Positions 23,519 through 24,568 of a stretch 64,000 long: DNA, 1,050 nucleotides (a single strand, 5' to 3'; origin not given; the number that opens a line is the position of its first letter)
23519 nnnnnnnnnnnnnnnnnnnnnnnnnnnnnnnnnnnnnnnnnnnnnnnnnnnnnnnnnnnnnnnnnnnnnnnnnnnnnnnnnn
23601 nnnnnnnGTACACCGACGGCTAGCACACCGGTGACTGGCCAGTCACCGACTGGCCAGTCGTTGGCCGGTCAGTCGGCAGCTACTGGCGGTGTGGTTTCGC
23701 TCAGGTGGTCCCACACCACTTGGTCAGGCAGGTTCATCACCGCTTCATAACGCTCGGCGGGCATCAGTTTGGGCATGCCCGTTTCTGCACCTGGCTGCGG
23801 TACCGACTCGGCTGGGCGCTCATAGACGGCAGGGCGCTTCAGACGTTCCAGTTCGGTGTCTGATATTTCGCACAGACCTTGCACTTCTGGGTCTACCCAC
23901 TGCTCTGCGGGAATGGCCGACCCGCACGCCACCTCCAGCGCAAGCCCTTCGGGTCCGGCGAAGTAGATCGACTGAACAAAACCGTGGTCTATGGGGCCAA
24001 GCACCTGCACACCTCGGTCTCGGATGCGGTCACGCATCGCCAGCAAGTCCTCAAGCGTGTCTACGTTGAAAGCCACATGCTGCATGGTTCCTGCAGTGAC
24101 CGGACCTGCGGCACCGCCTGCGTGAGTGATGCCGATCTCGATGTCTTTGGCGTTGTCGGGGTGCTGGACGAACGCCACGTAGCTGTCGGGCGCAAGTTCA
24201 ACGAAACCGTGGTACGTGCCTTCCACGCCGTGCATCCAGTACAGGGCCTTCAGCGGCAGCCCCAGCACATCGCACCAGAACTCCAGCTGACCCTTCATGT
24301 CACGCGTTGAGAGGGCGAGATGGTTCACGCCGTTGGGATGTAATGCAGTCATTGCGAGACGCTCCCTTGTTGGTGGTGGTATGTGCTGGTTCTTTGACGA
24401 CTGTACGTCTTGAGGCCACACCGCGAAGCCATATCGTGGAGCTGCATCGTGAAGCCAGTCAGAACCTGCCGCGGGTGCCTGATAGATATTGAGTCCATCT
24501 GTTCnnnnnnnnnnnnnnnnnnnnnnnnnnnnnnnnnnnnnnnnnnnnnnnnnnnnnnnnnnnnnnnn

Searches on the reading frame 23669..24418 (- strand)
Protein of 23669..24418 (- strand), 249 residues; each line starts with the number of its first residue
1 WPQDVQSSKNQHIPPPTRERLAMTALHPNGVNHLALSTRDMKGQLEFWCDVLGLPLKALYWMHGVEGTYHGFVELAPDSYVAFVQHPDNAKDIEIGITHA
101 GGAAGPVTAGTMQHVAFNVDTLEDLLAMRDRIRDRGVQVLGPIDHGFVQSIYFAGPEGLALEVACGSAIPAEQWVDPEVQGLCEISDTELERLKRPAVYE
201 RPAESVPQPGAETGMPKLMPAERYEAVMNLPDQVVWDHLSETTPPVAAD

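Call 62: search_protein_families(library=pfam, proteins=[window:23669-24418:-], max_evalue=0.001)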
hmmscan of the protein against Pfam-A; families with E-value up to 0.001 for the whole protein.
window:23669-24418:- (249 aa): 2 families
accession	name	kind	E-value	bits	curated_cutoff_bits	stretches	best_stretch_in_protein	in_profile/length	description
PF00903.31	Glyoxalase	-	1.3e-14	55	20.6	1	31-163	2-121/121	Glyoxalase/Bleomycin resistance protein/Dioxygenase superfamily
PF13669.12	Glyoxalase_4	-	5.2e-06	27.2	27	1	32-144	1-99/109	Glyoxalase/Bleomycin resistance protein/Dioxygenase superfamily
